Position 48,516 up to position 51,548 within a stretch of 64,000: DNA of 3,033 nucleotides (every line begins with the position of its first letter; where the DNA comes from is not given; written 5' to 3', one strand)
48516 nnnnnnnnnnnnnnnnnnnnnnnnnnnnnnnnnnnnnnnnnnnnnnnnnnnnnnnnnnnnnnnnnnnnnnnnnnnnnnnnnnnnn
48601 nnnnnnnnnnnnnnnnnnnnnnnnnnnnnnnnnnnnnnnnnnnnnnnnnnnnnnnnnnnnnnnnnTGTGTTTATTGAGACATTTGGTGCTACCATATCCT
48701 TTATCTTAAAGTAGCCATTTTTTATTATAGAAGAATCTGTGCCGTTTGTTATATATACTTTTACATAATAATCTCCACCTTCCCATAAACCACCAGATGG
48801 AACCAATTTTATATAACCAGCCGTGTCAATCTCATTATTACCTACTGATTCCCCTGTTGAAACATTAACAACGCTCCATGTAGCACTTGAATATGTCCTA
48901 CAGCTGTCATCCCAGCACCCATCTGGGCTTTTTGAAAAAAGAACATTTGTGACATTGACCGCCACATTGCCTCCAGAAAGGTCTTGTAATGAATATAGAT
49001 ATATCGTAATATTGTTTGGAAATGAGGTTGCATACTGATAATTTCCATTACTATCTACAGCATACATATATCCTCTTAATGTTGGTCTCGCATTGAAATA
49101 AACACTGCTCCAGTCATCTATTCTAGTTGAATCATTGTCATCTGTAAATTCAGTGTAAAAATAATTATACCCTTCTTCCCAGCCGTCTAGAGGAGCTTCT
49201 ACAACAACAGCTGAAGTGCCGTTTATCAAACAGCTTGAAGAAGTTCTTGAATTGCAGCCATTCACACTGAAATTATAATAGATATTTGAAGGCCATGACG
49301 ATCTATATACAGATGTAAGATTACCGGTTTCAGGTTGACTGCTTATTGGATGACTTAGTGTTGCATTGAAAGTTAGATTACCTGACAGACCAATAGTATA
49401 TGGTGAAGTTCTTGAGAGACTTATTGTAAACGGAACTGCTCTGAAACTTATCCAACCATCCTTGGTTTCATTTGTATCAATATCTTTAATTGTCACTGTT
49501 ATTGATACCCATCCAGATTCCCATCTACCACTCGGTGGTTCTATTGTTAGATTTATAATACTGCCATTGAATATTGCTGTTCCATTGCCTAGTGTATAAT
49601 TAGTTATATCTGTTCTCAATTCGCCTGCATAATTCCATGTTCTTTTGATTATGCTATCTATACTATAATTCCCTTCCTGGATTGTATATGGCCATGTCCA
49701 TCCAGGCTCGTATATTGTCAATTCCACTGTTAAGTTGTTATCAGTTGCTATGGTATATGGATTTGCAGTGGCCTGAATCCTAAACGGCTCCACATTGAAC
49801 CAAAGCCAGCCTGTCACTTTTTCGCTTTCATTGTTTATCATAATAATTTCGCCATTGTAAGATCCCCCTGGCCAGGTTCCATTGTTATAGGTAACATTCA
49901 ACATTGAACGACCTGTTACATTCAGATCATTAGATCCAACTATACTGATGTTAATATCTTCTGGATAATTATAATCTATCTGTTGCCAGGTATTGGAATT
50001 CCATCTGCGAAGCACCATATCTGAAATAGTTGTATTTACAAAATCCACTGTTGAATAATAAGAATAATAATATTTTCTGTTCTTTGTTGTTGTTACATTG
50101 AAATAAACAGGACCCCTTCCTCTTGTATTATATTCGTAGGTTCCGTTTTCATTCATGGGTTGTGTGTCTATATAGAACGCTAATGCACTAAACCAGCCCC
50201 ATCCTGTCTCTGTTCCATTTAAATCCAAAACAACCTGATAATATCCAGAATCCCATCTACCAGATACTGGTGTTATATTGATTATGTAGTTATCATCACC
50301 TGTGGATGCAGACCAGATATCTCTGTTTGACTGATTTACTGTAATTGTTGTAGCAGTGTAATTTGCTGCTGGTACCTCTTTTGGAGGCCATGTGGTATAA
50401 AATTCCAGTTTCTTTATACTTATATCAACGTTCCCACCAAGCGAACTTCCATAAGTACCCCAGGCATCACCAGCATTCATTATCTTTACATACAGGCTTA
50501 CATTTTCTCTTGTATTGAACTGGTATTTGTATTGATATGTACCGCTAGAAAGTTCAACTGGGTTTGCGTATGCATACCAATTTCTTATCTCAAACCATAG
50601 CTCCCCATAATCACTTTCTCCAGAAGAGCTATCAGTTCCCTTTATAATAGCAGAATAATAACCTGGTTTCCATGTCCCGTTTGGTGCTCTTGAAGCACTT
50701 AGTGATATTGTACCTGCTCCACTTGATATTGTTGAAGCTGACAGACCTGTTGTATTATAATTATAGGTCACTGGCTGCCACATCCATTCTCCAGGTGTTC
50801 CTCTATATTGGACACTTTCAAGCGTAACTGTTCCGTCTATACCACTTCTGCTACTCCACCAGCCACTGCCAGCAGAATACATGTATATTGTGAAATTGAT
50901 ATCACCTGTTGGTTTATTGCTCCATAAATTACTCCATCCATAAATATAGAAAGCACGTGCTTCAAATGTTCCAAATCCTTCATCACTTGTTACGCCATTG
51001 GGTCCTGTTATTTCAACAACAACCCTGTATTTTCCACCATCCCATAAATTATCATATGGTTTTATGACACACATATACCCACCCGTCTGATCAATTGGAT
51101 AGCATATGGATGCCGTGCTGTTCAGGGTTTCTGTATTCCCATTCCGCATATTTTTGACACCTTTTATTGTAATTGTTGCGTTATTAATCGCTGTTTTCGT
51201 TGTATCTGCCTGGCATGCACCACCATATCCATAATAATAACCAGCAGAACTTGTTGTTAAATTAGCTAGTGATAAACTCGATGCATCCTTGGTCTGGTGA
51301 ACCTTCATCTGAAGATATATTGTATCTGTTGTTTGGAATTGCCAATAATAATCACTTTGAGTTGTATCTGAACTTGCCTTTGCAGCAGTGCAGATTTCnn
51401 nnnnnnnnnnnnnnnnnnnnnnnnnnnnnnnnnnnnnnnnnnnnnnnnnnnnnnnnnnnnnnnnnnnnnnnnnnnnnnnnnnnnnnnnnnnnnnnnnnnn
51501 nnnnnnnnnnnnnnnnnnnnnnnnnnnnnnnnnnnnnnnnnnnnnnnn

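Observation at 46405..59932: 13.5-kb same-strand cluster of secreted or anchored proteins around a 2179-aa sequon-rich giant: candidate cell-surface/attachment system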

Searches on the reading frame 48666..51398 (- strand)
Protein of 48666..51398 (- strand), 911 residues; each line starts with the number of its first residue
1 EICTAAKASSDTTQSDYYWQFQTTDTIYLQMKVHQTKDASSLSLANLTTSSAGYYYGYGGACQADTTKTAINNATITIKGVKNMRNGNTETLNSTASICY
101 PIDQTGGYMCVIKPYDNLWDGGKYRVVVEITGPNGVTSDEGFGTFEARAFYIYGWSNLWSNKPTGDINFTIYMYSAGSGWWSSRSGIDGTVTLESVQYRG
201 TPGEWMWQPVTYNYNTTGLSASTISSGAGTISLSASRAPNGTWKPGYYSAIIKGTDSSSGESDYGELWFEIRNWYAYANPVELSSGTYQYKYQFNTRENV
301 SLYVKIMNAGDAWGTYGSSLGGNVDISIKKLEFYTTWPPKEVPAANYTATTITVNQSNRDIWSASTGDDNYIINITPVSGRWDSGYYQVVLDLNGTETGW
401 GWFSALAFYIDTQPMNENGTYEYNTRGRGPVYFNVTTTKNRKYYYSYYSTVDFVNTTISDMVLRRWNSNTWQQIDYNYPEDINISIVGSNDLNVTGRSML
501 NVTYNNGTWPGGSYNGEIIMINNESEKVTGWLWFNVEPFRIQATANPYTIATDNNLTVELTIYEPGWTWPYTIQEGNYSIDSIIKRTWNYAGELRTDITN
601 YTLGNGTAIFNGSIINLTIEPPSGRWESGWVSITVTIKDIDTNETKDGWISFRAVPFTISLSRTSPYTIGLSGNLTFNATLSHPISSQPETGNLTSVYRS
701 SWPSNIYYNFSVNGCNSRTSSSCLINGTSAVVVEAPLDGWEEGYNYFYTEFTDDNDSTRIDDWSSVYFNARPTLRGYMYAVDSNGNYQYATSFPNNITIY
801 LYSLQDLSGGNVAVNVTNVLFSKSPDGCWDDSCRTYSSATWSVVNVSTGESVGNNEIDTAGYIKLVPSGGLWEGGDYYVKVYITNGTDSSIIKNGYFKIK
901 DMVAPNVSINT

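Call 56: predict_structure(alignment_id=A3)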
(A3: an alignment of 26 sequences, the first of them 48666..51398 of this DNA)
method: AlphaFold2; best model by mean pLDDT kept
length: 911 residues; sequences in the alignment: 26
mean_pLDDT: 82.4   pTM: 0.48
mean pLDDT of the five models: 82.4, 81.7, 81.5, 79.7, 79.5
residues with pLDDT >= 90: 260; 70-90: 538; 50-70: 74; < 50: 39
segments of 3 or more residues with pLDDT < 50: 37-59, 178-184, 588-592, 702-704
pLDDT, mean of each block of 10 residues (from residue 1): 74 61 82 61 30 38 60 82 75 85 81 82 82 74 78 73 86 67 63 89 75 84 83 89 89 84 82 91 83 88 90 80 93 81 92 92 83 90 90 92 91 88 85 90 69 90 81 87 91 88 90 91 89 89 88 91 76 86 71 69 84 89 83 90 86 90 89 91 89 88 71 89 90 87 88 75 80 89 84 87 87 91 80 84 81 82 84 89 88 89 70 55
secondary structure, 60 per line:
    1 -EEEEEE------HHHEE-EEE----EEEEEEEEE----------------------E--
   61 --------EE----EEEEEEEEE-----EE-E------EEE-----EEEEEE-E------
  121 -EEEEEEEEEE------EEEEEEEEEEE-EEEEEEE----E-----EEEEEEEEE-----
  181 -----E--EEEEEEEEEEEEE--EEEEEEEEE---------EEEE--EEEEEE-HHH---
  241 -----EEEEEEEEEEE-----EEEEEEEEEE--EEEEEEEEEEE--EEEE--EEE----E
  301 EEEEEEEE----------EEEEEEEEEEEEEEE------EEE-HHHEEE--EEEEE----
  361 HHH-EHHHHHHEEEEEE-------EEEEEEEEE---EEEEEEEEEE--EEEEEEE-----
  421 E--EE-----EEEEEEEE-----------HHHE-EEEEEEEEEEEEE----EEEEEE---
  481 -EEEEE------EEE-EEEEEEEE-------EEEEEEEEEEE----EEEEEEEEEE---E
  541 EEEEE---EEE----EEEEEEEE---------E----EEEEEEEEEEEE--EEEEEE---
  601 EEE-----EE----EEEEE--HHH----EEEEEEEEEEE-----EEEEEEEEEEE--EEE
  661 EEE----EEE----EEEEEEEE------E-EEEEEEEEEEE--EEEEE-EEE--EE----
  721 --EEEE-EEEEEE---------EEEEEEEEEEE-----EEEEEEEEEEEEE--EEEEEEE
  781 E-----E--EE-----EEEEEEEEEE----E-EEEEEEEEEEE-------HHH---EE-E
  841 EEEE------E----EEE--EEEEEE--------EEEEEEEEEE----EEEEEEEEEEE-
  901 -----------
elements in order (helices of 4 or more, strands of 3 or more residues): E2-7 E20-22 E27-35 E75-83 E99-101 E107-112 E122-131 E138-148 E150-156 E167-175 E189-201 E204-212 E222-225 E228-233 E246-256 E262-271 E274-284 E287-290 E293-295 E300-308 E319-333 E340-342 E347-349 E352-356 H366-371 E372-377 E385-393 E397-406 E409-415 E431-438 E455-467 E472-477 E482-486 E493-495 E497-504 E512-522 E527-536 E540-545 E549-551 E556-563 E578-589 E592-597 E601-603 E615-619 E629-639 E645-655 E658-663 E668-670 E675-682 E691-701 E704-708 E710-712 E723-726 E728-733 E743-753 E759-771 E774-781 E797-806 E813-823 E840-844 E856-858 E861-866 E875-884 E889-899

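Call 58: fold_search(model_id=the predicted structure, library=pdb)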
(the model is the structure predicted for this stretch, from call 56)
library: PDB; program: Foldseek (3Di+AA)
matches with E <= 10: 1910; with E <= 0.001: 450
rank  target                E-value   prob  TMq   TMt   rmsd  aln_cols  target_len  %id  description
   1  9ijj_O                7.9e-18  1.00  0.13  0.10  81.3      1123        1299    9  In situ structure of the central apparatus in mouse sperm axoneme. (released 2025-06-04)
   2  9ijj_h                1.3e-17  1.00  0.12  0.09  28.4      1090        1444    8  In situ structure of the central apparatus in mouse sperm axoneme. (released 2025-06-04)
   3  7sqc_O0               5.0e-17  1.00  0.13  0.11  72.7      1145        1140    8  Ciliary C1 central pair apparatus isolated from Chlamydomonas reinhardtii (released 2022-04-13)
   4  7q60                  6.0e-17  1.00  0.21  0.17  18.6      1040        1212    9  Structure of TEV cleaved A2ML1 (A2ML1-TE) (released 2022-04-20)
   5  8ayh_B                9.9e-17  1.00  0.23  0.22  19.4      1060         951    9  Structure of Complement C5 in Complex with small molecule inhibitor and CVF (released 2022-12-21)
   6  7s64_A                1.2e-16  1.00  0.21  0.16  21.0      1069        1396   10  Intermediate-form oocyte/egg Alpha-2-Macroglobulin (A2Moo) tetramer (released 2022-01-05)
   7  7q62_B                1.6e-16  1.00  0.21  0.22  19.1      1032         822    9  Structure of TEV cleaved A2ML1 dimer (A2ML1-TT dimer) (released 2022-04-20)
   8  7q1y_A                2.9e-16  1.00  0.20  0.15  26.4       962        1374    9  X-ray structure of human A2ML1 (released 2022-04-20)
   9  7r5k_10               2.9e-16  1.00  0.14  0.08  50.5      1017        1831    9  Human nuclear pore complex (constricted) (released 2022-06-22)
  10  7q61_A                3.6e-16  1.00  0.21  0.17  19.1      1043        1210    9  Structure of TEV conjugated A2ML1 (A2ML1-TC) (released 2022-04-20)
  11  9fx2                  5.5e-16  1.00  0.23  0.19  18.7       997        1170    9  Structure of methylamine activated CD109 (released 2025-03-19)
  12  4lnv_A                5.5e-16  1.00  0.18  0.15  21.2       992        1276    9  Crystal Structure of TEP1s (released 2013-07-24)
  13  9ijj_4G               9.8e-16  1.00  0.12  0.04  70.5       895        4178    9  In situ structure of the central apparatus in mouse sperm axoneme. (released 2025-06-04)
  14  7s63_A                1.1e-15  1.00  0.22  0.16  22.0      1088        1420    8  Native-form oocyte/egg Alpha-2-Macroglobulin (A2Moo) tetramer (released 2022-01-05)
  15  9ijj_C                1.1e-15  1.00  0.13  0.12  59.4       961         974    9  In situ structure of the central apparatus in mouse sperm axoneme. (released 2025-06-04)
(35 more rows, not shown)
